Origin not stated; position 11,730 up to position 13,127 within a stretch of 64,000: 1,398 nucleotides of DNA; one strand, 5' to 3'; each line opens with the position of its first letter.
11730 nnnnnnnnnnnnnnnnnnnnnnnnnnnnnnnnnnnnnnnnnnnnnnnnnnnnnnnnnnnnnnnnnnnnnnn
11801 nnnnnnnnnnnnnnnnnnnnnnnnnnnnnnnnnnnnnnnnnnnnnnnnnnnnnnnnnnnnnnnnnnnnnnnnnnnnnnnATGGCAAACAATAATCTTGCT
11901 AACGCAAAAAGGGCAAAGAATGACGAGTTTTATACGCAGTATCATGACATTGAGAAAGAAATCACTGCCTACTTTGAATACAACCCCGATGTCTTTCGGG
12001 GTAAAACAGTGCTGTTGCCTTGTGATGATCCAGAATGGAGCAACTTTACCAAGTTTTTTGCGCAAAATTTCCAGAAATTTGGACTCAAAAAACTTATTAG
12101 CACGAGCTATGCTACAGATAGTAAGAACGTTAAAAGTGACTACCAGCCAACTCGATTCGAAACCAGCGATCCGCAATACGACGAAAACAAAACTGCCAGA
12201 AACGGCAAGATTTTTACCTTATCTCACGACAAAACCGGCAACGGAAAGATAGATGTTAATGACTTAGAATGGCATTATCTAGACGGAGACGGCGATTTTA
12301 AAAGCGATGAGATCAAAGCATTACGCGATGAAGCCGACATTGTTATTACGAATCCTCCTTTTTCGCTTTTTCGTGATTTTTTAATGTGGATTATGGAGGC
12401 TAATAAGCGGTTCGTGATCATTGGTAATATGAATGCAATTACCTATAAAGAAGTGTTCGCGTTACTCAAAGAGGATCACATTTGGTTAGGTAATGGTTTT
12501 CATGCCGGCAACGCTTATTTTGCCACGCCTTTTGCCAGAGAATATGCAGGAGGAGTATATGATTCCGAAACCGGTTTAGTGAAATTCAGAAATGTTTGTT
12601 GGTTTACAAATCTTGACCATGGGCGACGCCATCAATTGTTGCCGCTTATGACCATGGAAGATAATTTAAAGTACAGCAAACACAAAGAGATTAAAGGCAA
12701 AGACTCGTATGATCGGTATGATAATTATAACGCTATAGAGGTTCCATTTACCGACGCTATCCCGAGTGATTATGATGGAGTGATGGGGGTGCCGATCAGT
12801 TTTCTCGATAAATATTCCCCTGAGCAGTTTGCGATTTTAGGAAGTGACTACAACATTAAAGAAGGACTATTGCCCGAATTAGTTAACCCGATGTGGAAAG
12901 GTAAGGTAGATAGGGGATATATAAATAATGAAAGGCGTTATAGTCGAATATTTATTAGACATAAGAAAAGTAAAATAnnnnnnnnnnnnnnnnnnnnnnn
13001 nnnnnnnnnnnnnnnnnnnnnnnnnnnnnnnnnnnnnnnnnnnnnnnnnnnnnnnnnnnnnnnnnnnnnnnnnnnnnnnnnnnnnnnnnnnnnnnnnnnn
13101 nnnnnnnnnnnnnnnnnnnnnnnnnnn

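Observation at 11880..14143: M.EcoRI-family adenine methyltransferase translationally coupled to a ParB/Srx-like (DUF262)-HNH nuclease: an unusual R-M-like pairing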

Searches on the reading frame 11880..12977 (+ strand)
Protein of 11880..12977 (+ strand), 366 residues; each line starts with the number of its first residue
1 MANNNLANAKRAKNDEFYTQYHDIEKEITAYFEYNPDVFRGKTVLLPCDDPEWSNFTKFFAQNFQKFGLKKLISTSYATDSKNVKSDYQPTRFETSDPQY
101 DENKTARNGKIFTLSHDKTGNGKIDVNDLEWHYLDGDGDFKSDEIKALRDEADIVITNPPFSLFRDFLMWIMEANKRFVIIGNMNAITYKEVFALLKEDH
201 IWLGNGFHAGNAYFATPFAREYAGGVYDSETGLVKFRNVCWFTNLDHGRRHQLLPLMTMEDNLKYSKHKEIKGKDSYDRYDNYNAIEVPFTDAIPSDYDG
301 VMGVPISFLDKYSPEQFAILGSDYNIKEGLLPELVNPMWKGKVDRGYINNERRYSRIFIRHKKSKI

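Call 3: search_protein_families(library=pfam, proteins=[window:11880-12977:+], max_evalue=0.01)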
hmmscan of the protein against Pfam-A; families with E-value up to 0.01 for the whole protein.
window:11880-12977:+ (366 aa): 1 family
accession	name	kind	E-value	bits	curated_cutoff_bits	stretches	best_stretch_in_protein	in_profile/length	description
PF13651.11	EcoRI_methylase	-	3.9e-121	405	26.4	1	5-362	1-345/345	Adenine-specific methyltransferase EcoRI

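Call 6: search_protein_families(library=ncbifam, proteins=[window:11880-12977:+], max_evalue=0.01)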
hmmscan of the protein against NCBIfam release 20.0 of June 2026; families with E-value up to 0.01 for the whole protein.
window:11880-12977:+ (366 aa): 0 families

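Call 7: search_protein_families(library=padloc, proteins=[window:11880-12977:+], max_evalue=0.01)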
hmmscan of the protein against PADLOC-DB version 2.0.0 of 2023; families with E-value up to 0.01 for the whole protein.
window:11880-12977:+ (366 aa): 1 family
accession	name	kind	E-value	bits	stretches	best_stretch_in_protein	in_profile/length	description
PDLC03297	MTase_II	-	2.4e-88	294.8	1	3-364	7-330/332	Type II methyltransferase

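Call 9: search_solved_structures(query=window:11880-12977:+, max_evalue=1, show_alignments=1)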
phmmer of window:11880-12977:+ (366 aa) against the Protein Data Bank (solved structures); distinct sequences matched with E-value up to 1: 0.

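Call 45: search_dna_similar(query=window:11880-12977:+, collection=plasmids, mode=protein, max_rows=40, rows=spread)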
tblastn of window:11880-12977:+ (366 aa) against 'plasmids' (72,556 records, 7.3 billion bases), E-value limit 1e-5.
Records with a match: 98; places in all: 105; records where one place covers at least 80% of the query: 63.
Best place of each record, by identity: 60-80% 23; <60% 75.
By first word of the organism name: Lactococcus 21; Enterococcus 12; Lactiplantibacillus 9; Escherichia 6; Raoultella 4; Rhodococcus 3; Apilactobacillus 3; Leuconostoc 3; Variovorax 3; Klebsiella 3; and 25 more.
By predicted mobility (MOB-suite, as given by PLSDB): mobilizable 50; non-mobilizable 34; conjugative 14.
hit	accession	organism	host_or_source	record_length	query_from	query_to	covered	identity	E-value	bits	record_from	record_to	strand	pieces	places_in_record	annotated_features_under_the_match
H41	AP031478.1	Moraxella osloensis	Homo sapiens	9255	15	334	87%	68.3%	2e-149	473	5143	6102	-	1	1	adenine-specific methyltransferase EcoRI family protein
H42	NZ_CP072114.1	Yimella sp. cx-51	Procambus clarkii,intestinal contents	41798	15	366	96%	53.3%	2e-124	401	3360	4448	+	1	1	adenine-specific methyltransferase EcoRI family protein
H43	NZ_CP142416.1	Enterococcus faecium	Bovine,milk sample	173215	15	358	94%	53.6%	3e-113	369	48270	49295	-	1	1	adenine-specific methyltransferase EcoRI family protein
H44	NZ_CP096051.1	Enterococcus faecium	piglet,cell culture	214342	15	358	94%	53.6%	3e-113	369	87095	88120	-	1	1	adenine-specific methyltransferase EcoRI family protein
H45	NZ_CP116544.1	Enterococcus faecium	Bos taurus,whole organism,fecal sample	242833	15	358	94%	53.6%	3e-113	369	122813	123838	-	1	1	adenine-specific methyltransferase EcoRI family protein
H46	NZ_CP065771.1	Enterococcus faecium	Homo sapiens,Digestive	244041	15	358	94%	53.6%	3e-113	369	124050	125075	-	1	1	adenine-specific methyltransferase EcoRI family protein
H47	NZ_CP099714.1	Dietzia kunjamensis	cell culture,water from a container for ...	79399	15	321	84%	58.7%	2e-116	378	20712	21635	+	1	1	adenine-specific methyltransferase EcoRI family protein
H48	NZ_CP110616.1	Rhodococcus antarcticus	whole organism,T5 medium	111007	15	323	84%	57.1%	3e-113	369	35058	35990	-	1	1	adenine-specific methyltransferase EcoRI family protein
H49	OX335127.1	Apilactobacillus kunkeei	Apis mellifera,European honeybee,honey ...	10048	15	363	95%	48.6%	8e-97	322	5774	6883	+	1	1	hypothetical protein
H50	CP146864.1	Pediococcus pentosaceus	-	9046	15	360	95%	48.9%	1e-98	327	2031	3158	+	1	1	adenine-specific methyltransferase EcoRI family protein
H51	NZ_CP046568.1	Dietzia sp. DQ12-45-1b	product water from oilfield,product ...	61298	15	366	96%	43.6%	7e-78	267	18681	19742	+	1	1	adenine-specific methyltransferase EcoRI family protein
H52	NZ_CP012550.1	Campylobacter sp. RM16187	dog,cell culture,oral swab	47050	15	362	95%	43.2%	4e-82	280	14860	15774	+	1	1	adenine-specific methyltransferase EcoRI family protein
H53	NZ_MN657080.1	Psychrobacter sp.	-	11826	15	362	95%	40.8%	4e-67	236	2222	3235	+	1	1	type II toxin-antitoxin system RelB/DinJ family antitoxin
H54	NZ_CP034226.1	Ligilactobacillus agilis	Chicken,Mixed culture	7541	15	360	95%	40.6%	3e-65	231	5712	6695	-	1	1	adenine-specific methyltransferase EcoRI family protein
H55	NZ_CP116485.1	Escherichia coli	Homo sapiens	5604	15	363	95%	40.1%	5e-60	216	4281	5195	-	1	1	adenine-specific methyltransferase EcoRI family protein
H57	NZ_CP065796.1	Mammaliicoccus sciuri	environment,single cell,feed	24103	15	363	95%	39.5%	3e-63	225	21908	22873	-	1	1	adenine-specific methyltransferase EcoRI family protein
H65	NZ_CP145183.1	Raoultella ornithinolytica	Hospital waste water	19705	15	320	84%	39.5%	2e-57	208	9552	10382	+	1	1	adenine-specific methyltransferase EcoRI family protein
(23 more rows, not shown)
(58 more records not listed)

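Call 46: get_annotated_region(hit=H55, flank=3000)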
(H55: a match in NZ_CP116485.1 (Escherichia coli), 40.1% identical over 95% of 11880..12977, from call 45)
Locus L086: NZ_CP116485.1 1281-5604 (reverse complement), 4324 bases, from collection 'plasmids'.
description: Escherichia coli strain GTEN_24 plasmid unnamed5, complete sequence
organism: Escherichia coli (NCBI taxid 562)
taxonomy: Bacteria; Pseudomonadota; Gammaproteobacteria; Enterobacterales; Enterobacteriaceae; Escherichia; Escherichia coli
host: -; source: Homo sapiens; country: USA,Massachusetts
typing (MOB-suite, as given by PLSDB): mobilizable; replicon rep_cluster_2350; relaxase MOBP
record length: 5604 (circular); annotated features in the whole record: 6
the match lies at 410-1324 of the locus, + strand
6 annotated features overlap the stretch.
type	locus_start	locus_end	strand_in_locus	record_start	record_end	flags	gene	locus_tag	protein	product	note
CDS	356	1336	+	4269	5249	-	-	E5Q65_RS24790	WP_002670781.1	adenine-specific methyltransferase EcoRI family protein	-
CDS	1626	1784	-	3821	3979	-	-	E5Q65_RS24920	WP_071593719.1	replication initiation protein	-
CDS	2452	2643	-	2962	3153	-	-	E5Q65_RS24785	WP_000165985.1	Rop family plasmid primer RNA-binding protein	-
CDS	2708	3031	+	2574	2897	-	-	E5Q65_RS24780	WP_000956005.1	MobC family plasmid mobilization relaxosome protein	-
CDS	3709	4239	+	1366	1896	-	-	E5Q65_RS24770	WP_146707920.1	MbeB family mobilization protein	-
CDS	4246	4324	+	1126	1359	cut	-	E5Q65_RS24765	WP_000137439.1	MbeD family mobilization/exclusion protein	-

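Call 47: get_annotated_region(hit=H52, flank=3000)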
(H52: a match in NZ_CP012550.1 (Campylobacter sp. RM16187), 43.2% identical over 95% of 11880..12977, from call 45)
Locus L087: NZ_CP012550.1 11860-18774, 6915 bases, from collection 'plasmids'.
description: Campylobacter sp. RM16187 plasmid p16187MP1, complete sequence
organism: Campylobacter sp. RM16187 (NCBI taxid 1660063)
taxonomy: Bacteria; Campylobacterota; Epsilonproteobacteria; Campylobacterales; Campylobacteraceae; Campylobacter; Campylobacter sp. RM16187
host: -; source: dog,cell culture,oral swab; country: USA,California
typing (MOB-suite, as given by PLSDB): non-mobilizable
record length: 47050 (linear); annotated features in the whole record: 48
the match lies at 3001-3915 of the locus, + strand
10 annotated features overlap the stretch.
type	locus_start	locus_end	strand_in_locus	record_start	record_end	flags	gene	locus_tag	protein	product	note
CDS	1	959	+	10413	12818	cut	-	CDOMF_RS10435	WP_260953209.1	hypothetical protein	-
CDS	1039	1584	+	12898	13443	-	-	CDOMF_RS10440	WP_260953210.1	hypothetical protein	-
CDS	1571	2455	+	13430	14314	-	-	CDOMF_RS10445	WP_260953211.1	nucleotidyl transferase AbiEii/AbiGii toxin family protein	-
CDS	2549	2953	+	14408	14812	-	-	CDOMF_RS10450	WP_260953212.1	hypothetical protein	-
CDS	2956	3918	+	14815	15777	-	-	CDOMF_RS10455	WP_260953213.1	adenine-specific methyltransferase EcoRI family protein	-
CDS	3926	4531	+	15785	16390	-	-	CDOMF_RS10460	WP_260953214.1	hypothetical protein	-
CDS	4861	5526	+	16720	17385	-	-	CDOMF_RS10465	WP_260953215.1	AAA family ATPase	-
CDS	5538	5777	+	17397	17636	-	-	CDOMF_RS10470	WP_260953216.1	ribbon-helix-helix domain-containing protein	-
CDS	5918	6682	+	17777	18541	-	-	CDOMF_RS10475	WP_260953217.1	hypothetical protein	-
CDS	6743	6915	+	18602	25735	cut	-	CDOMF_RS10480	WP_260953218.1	SNF2-related protein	-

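Call 48: get_annotated_region(hit=H57, flank=3000)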
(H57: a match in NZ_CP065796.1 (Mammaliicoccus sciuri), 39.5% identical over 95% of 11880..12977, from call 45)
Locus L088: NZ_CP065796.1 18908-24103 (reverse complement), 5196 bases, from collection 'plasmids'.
description: Mammaliicoccus sciuri strain GDH8C110P plasmid pH8C110P-cfr, complete sequence
organism: Mammaliicoccus sciuri (NCBI taxid 1296)
taxonomy: Bacteria; Bacillota; Bacilli; Bacillales; Staphylococcaceae; Mammaliicoccus; Mammaliicoccus sciuri
host: -; source: environment,single cell,feed; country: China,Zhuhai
typing (MOB-suite, as given by PLSDB): mobilizable; replicon rep_cluster_1018; relaxase MOBV,MOBV
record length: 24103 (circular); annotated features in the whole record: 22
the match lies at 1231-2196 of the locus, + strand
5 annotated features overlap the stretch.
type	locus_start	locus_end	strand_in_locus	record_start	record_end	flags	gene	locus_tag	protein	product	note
CDS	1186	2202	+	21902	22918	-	-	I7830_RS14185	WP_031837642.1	adenine-specific methyltransferase EcoRI family protein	-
CDS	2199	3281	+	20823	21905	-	-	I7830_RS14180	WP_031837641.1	DUF262 domain-containing protein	-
CDS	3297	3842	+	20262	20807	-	-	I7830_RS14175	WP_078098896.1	recombinase family protein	GO:0006310 - DNA recombination [Evidence IEA]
CDS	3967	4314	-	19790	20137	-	-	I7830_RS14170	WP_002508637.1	metalloregulator ArsR/SmtB family transcription factor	GO:0006355 - regulation of DNA-templated transcription [Evidence IEA]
predicted_resistance_gene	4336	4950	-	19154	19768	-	cadD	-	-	cadmium resistance transporter CadD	predicted by amrfinderplus; class CADMIUM; identity 98.05%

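Call 49: get_annotated_region(hit=H65, flank=3000)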
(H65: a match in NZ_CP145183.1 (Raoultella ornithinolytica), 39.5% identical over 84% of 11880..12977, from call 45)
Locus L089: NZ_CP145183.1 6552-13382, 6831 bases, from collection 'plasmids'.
description: Raoultella ornithinolytica strain CAV1958 plasmid pKPC_CAV1958-20, complete sequence
organism: Raoultella ornithinolytica (NCBI taxid 54291)
taxonomy: Bacteria; Pseudomonadota; Gammaproteobacteria; Enterobacterales; Enterobacteriaceae; Raoultella; Raoultella ornithinolytica
host: -; source: Hospital waste water; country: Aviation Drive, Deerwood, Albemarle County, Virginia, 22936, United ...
typing (MOB-suite, as given by PLSDB): mobilizable; replicon rep_cluster_2335; relaxase MOBP,MOBP
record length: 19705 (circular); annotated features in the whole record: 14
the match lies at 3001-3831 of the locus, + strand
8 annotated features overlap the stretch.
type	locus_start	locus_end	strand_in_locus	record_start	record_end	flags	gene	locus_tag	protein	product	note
CDS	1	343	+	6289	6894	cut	-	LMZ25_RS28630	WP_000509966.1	recombinase family protein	GO:0006310 - DNA recombination [Evidence IEA]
CDS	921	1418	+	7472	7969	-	-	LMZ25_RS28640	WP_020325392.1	MbeB family mobilization protein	-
CDS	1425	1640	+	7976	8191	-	-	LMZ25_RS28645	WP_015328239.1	MbeD family mobilization/exclusion protein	-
CDS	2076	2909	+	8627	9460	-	-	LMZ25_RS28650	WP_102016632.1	EcoRI family type II restriction endonuclease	GO:0009307 - DNA restriction-modification system [Evidence IEA]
CDS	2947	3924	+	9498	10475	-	-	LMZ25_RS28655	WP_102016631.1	adenine-specific methyltransferase EcoRI family protein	-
CDS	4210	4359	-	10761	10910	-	-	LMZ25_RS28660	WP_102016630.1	replication initiation protein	-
CDS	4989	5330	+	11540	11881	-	-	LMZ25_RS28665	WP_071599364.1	MobC family plasmid mobilization relaxosome protein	-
CDS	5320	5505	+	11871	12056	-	-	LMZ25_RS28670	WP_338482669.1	hypothetical protein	-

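Call 71: search_dna_similar(query=window:11880-12977:+, collection=plasmids, mode=protein, max_rows=60, rows=best)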
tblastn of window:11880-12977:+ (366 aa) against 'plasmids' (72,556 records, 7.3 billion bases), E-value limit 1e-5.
Records with a match: 98; places in all: 105; records where one place covers at least 80% of the query: 63.
Best place of each record, by identity: 60-80% 23; <60% 75.
By first word of the organism name: Lactococcus 21; Enterococcus 12; Lactiplantibacillus 9; Escherichia 6; Raoultella 4; Rhodococcus 3; Apilactobacillus 3; Leuconostoc 3; Variovorax 3; Klebsiella 3; and 25 more.
By predicted mobility (MOB-suite, as given by PLSDB): mobilizable 50; non-mobilizable 34; conjugative 14.
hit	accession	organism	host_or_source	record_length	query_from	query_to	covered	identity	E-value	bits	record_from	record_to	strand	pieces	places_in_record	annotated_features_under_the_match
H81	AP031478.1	Moraxella osloensis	Homo sapiens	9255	15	334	87%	68.3%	2e-149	473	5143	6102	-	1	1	adenine-specific methyltransferase EcoRI family protein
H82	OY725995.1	Phocaeicola massiliensis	-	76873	15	321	84%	63.3%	1e-131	422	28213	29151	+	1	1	record has no annotation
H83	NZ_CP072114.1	Yimella sp. cx-51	Procambus clarkii,intestinal contents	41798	15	366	96%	53.3%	2e-124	401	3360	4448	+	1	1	adenine-specific methyltransferase EcoRI family protein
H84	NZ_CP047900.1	Pseudarthrobacter psychrotolerans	Single cell,Antarctic soil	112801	15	365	96%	52.9%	1e-118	385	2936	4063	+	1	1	adenine-specific methyltransferase EcoRI family protein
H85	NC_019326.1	Arthrobacter sp. 31.31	heavy aromatic hydrocarbon contaminated ...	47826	15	364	96%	52.8%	1e-118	384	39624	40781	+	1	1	adenine-specific methyltransferase EcoRI family protein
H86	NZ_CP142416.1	Enterococcus faecium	Bovine,milk sample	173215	15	358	94%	53.6%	3e-113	369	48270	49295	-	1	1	adenine-specific methyltransferase EcoRI family protein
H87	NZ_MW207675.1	Enterococcus faecium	-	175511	15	358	94%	53.6%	3e-113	369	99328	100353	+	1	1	adenine-specific methyltransferase EcoRI family protein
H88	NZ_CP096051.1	Enterococcus faecium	piglet,cell culture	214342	15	358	94%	53.6%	3e-113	369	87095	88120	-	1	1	adenine-specific methyltransferase EcoRI family protein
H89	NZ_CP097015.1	Enterococcus faecium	whole organism,pet food (BARF)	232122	15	358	94%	53.6%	3e-113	369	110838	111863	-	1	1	adenine-specific methyltransferase EcoRI family protein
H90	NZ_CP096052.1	Enterococcus faecium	nursery pig,cell culture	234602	15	358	94%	53.6%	3e-113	369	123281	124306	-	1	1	adenine-specific methyltransferase EcoRI family protein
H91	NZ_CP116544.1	Enterococcus faecium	Bos taurus,whole organism,fecal sample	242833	15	358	94%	53.6%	3e-113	369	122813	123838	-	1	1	adenine-specific methyltransferase EcoRI family protein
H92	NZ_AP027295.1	Enterococcus faecium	Bacteria,excrement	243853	15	358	94%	53.6%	3e-113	369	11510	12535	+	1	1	adenine-specific methyltransferase EcoRI family protein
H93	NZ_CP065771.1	Enterococcus faecium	Homo sapiens,Digestive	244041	15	358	94%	53.6%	3e-113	369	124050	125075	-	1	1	adenine-specific methyltransferase EcoRI family protein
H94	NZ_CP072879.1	Enterococcus faecium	stream/river surface water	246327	15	358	94%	53.6%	3e-113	369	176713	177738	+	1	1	adenine-specific methyltransferase EcoRI family protein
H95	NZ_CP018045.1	Bifidobacterium choerinum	Bos taurus coreanae (Korean native ...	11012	15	321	84%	59.0%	8e-115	374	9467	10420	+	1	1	adenine-specific methyltransferase EcoRI family protein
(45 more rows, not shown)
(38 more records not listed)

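Call 83: search_protein_families(library=pfam, proteins=[L089:2076-2906:+, L087:3926-4528:+], max_evalue=0.01)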
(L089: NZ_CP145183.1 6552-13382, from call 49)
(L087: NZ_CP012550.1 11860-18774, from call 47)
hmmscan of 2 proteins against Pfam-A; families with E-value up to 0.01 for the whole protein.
L089:2076-2906:+ (277 aa): 1 family
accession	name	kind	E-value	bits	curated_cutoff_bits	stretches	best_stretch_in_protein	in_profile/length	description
PF02963.22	EcoRI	-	1e-139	464.3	22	1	17-273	1-257/257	Restriction endonuclease EcoRI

L087:3926-4528:+ (201 aa): 0 families
